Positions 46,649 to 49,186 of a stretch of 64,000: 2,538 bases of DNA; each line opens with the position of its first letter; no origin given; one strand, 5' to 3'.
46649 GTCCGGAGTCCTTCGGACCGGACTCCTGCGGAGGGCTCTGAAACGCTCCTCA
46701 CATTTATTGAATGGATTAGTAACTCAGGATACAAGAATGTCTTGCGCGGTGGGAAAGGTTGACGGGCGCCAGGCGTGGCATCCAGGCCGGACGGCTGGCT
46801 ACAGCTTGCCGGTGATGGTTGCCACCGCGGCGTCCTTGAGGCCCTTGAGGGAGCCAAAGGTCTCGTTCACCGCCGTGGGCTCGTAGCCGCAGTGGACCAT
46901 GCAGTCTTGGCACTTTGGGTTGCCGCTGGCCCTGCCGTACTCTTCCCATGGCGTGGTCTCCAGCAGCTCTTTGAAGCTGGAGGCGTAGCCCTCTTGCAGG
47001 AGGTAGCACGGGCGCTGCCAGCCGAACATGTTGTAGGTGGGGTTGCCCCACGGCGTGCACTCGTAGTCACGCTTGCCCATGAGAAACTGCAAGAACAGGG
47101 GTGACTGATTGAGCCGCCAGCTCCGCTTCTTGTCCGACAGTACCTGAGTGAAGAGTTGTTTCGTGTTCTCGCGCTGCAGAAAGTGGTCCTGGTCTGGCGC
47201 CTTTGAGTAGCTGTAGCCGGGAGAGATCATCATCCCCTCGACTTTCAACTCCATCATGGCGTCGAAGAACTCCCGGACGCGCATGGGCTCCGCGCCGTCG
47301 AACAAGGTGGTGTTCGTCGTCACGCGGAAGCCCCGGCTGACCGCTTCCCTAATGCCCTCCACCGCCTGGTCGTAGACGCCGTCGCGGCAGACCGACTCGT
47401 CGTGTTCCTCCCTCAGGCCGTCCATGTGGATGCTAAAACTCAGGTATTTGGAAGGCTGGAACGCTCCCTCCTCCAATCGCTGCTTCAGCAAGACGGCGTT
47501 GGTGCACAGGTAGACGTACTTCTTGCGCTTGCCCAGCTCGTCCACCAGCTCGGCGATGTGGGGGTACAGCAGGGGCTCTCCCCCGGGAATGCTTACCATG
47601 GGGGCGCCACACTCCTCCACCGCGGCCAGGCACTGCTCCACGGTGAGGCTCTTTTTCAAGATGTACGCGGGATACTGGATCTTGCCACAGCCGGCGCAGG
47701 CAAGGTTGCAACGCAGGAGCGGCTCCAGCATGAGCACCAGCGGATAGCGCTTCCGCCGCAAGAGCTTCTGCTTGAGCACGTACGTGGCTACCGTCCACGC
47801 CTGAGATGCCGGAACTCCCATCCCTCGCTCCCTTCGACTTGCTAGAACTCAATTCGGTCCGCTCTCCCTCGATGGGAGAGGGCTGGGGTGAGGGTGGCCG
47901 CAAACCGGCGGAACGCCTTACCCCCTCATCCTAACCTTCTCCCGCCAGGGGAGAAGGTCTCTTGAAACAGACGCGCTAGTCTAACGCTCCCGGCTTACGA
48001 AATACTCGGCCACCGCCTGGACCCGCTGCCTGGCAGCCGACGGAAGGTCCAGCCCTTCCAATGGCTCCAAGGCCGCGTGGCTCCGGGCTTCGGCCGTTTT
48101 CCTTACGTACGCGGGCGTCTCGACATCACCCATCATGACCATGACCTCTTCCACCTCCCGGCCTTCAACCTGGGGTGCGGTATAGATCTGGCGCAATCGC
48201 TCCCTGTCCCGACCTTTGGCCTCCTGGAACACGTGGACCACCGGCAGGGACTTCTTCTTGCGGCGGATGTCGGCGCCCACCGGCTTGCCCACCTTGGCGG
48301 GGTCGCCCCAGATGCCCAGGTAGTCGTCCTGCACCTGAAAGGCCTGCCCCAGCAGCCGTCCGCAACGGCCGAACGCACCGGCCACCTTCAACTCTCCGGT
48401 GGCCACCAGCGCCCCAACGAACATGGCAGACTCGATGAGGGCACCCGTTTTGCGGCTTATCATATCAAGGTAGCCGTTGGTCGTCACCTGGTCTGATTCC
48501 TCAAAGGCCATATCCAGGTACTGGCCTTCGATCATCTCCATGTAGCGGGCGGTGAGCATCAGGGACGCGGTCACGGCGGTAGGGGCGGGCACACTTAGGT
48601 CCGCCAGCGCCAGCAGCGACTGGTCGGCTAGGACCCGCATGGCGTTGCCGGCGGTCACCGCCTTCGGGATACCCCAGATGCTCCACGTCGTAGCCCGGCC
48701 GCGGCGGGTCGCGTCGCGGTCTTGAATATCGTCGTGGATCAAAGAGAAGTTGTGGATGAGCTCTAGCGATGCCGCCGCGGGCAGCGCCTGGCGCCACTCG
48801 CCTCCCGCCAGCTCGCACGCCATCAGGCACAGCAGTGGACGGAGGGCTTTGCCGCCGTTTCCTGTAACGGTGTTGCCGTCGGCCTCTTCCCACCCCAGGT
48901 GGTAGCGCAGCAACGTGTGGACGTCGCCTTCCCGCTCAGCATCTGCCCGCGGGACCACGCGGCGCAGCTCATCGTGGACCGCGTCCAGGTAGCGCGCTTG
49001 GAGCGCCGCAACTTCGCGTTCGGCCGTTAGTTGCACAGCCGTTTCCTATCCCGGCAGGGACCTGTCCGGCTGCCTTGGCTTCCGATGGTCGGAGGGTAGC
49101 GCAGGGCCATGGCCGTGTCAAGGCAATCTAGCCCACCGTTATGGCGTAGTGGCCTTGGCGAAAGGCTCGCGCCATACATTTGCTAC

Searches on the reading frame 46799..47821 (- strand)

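Call 33: search_protein_families(library=pfam, proteins=[window:46799-47821:-], max_evalue=0.00001)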
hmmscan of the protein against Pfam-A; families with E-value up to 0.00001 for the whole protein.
window:46799-47821:- (340 aa): 2 families
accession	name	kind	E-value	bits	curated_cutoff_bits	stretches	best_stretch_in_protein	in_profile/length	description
PF11946.13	DUF3463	-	1.3e-61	206.7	31.3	1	197-327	1-130/134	Domain of unknown function (DUF3463)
PF04055.27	Radical_SAM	-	1.3e-18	68.2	29.5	1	36-186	5-163/166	Radical SAM superfamily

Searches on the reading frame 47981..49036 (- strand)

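Call 33: search_protein_families(library=pfam, proteins=[window:47981-49036:-], max_evalue=0.00001)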
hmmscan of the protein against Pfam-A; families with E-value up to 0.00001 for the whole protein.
window:47981-49036:- (351 aa): 1 family
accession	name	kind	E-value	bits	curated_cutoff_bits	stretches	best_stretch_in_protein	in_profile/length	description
PF00348.22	polyprenyl_synt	-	7.4e-61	206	27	1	57-299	11-248/251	Polyprenyl synthetase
